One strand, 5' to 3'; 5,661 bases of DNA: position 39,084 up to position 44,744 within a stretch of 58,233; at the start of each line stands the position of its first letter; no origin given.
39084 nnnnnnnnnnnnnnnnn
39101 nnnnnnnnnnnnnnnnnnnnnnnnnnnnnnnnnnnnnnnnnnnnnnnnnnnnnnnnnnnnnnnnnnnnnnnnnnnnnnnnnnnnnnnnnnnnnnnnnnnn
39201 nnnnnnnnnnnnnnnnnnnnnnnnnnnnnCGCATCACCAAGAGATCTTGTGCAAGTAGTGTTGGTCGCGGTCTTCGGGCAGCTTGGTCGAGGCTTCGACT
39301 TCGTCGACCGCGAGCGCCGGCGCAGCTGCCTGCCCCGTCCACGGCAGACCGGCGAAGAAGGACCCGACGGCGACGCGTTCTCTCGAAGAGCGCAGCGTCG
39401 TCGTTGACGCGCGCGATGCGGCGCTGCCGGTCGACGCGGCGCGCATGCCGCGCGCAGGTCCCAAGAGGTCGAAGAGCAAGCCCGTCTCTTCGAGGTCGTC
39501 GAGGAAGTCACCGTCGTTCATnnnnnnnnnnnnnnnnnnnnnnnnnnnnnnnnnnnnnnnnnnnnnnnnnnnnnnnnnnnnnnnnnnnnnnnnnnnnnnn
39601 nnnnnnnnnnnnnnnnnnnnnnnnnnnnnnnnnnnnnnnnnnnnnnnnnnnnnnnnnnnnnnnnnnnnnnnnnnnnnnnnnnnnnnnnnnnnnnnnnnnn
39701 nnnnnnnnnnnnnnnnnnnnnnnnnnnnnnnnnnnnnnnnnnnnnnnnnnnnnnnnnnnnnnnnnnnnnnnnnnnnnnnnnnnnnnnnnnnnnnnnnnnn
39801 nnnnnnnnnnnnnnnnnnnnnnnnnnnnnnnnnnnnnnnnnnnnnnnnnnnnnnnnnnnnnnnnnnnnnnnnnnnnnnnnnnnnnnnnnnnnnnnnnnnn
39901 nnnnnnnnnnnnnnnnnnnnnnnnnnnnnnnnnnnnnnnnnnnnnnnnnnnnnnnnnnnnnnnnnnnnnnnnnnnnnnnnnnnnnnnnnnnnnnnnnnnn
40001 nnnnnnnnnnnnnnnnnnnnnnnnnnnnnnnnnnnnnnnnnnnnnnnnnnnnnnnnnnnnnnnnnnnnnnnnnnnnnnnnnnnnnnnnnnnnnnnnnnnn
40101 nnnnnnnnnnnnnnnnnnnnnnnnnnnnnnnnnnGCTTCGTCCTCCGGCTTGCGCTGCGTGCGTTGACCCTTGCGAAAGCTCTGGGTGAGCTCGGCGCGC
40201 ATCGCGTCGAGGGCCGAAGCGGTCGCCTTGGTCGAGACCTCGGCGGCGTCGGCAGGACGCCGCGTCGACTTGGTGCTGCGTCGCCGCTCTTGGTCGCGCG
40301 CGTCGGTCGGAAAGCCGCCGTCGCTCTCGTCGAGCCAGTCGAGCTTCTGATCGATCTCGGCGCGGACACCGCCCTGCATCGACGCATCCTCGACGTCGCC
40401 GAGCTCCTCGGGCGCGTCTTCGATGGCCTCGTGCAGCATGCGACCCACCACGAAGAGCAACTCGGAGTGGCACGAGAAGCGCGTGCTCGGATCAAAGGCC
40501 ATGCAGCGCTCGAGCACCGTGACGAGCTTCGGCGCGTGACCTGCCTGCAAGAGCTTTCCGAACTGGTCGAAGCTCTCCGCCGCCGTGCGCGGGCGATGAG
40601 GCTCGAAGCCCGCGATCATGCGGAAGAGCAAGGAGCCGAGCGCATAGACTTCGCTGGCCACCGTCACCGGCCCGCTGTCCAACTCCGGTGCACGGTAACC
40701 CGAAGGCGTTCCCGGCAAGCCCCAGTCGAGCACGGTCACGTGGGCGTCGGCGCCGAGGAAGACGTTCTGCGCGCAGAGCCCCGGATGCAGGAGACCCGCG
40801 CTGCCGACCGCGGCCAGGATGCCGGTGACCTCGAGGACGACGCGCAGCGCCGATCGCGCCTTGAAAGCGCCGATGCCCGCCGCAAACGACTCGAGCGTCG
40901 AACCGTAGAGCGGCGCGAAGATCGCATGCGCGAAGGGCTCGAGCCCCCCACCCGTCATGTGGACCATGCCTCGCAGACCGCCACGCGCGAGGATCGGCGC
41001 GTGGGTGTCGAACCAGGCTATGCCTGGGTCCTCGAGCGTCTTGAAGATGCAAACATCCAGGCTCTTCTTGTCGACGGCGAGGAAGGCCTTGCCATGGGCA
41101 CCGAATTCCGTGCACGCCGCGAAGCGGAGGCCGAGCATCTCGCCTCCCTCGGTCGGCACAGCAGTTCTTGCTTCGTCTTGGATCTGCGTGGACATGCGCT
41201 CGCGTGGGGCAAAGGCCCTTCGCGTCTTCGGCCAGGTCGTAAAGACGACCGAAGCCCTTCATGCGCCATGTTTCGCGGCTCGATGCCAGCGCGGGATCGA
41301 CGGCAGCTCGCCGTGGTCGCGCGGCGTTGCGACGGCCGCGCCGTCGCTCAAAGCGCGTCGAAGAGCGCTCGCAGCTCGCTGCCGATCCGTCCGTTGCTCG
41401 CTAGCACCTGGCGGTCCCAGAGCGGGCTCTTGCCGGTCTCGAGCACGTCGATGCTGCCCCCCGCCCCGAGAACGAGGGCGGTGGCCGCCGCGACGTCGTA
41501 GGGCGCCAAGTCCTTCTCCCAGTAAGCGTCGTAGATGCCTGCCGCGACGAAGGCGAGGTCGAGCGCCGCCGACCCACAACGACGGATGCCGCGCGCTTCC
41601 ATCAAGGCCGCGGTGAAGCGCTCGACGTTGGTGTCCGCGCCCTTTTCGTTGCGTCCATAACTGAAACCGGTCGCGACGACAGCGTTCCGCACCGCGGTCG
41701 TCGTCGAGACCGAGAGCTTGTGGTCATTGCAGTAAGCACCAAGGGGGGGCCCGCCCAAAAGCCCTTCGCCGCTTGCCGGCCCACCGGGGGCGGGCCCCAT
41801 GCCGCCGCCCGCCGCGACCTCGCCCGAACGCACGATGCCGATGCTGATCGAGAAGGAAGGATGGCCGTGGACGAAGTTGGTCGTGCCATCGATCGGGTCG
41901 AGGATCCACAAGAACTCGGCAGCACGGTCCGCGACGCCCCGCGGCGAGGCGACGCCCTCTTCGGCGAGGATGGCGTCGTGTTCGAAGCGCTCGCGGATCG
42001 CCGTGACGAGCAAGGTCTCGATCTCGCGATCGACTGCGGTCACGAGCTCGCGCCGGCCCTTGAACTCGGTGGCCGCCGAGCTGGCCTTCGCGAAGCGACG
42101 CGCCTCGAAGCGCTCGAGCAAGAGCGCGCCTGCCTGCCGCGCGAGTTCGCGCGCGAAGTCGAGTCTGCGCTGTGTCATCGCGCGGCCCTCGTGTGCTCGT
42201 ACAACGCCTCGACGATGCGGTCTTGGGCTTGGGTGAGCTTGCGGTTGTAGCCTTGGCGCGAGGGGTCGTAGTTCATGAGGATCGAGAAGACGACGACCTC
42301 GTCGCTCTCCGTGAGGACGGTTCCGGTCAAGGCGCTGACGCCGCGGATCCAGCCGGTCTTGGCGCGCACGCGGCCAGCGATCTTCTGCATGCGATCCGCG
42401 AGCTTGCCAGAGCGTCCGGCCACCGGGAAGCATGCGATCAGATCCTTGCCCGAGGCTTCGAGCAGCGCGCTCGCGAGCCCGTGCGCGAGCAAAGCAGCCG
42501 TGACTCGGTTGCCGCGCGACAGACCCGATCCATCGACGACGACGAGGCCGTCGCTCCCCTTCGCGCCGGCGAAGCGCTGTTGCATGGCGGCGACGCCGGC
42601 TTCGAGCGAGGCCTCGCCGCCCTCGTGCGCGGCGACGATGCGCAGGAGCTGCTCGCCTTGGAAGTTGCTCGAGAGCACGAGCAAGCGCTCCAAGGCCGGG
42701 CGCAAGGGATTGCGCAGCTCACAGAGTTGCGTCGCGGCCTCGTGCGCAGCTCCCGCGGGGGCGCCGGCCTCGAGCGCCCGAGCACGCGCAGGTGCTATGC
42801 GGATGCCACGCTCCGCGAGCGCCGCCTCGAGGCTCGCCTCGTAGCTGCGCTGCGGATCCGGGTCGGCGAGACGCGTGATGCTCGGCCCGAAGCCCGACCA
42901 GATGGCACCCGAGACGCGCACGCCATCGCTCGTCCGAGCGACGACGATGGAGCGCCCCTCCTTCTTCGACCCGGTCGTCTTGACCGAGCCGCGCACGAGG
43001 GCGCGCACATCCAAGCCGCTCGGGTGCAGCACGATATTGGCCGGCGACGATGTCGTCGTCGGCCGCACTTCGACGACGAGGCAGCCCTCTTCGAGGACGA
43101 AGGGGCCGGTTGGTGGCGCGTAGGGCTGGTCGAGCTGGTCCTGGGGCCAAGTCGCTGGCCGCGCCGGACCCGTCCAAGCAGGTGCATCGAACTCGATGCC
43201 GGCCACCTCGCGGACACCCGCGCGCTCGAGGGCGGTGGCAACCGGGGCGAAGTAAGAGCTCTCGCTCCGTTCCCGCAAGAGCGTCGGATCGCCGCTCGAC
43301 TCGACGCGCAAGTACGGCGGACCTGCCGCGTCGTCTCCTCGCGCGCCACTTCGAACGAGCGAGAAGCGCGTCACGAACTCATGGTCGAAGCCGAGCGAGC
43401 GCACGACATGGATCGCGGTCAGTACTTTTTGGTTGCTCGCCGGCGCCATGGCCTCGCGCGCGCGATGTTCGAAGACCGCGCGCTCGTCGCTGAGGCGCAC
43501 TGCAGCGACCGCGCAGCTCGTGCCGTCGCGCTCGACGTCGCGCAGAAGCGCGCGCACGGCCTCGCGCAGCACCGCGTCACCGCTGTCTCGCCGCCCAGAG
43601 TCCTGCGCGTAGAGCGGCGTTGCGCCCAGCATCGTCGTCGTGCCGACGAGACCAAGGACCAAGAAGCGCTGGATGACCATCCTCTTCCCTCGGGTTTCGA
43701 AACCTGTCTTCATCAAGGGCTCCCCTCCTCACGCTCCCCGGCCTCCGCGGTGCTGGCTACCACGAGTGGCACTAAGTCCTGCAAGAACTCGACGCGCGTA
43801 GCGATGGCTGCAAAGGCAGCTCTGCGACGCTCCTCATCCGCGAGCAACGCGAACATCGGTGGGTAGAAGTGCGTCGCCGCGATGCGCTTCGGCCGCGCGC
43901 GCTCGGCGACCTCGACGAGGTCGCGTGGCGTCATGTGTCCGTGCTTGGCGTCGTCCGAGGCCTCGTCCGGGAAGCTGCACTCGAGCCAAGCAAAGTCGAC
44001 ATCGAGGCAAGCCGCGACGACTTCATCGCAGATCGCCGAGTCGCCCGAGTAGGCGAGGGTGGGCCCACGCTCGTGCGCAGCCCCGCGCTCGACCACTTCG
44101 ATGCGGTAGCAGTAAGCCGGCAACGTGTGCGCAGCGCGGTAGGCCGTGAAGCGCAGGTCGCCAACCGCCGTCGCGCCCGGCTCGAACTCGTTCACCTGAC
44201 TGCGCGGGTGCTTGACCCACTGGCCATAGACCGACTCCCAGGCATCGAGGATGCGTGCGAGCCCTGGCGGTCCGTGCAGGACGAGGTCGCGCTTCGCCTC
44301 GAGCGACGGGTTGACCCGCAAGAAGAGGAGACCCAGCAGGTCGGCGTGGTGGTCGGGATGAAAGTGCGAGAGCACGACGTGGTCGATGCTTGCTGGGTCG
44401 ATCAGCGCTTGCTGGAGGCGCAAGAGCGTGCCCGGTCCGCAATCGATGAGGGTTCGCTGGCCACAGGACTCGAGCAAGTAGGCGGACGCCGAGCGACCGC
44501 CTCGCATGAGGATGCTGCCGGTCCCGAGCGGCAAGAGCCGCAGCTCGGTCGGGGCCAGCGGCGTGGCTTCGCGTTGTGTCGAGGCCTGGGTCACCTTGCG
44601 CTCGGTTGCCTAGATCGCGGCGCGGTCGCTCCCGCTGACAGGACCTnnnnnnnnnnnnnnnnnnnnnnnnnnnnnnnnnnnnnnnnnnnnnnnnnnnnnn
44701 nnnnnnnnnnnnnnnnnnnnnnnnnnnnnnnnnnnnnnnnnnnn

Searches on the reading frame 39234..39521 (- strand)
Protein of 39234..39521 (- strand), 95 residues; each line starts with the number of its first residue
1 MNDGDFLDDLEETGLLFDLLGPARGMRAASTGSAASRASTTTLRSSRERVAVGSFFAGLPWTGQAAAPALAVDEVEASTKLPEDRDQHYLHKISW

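Call 82: search_protein_families(library=pfam, proteins=[window:39234-39521:-], max_evalue=10)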
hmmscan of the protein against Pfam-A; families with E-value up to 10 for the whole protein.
window:39234-39521:- (95 aa): 0 families

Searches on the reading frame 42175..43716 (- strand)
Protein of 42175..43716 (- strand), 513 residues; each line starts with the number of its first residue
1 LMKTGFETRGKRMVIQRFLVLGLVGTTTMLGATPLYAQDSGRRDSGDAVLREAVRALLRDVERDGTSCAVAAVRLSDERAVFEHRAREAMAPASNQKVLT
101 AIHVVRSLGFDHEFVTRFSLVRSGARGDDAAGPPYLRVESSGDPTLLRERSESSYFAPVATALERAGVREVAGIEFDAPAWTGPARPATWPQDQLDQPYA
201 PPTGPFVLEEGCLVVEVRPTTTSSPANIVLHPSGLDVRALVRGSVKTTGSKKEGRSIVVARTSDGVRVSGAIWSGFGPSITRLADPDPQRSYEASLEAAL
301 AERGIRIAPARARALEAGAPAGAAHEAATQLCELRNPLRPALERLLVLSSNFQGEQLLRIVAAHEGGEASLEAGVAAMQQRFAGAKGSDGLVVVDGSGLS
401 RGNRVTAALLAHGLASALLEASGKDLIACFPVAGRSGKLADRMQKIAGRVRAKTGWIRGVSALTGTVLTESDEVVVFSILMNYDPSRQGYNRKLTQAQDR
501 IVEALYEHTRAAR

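Call 12: search_protein_families(library=pfam, proteins=[window:42175-43716:-], max_evalue=0.01)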
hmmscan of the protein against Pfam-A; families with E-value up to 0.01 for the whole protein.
window:42175-43716:- (513 aa): 1 family
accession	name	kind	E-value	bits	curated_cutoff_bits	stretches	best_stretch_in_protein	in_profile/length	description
PF02113.21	Peptidase_S13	-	8.9e-64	216.3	22.8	1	51-487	2-429/444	D-Ala-D-Ala carboxypeptidase 3 (S13) family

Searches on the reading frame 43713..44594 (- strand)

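Call 12: search_protein_families(library=pfam, proteins=[window:43713-44594:-], max_evalue=0.01)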
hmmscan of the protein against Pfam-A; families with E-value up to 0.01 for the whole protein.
window:43713-44594:- (293 aa): 3 families
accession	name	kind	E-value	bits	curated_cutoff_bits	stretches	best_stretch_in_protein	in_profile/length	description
PF12706.13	Lactamase_B_2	-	4.7e-23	82.3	27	1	47-243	2-200/200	Beta-lactamase superfamily domain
PF00753.33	Lactamase_B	-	2.6e-13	50.8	22.7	1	32-146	2-116/196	Metallo-beta-lactamase superfamily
PF02112.21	PDEase_II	-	0.0021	17.7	23.7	1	204-228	253-277/340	cAMP phosphodiesterases class-II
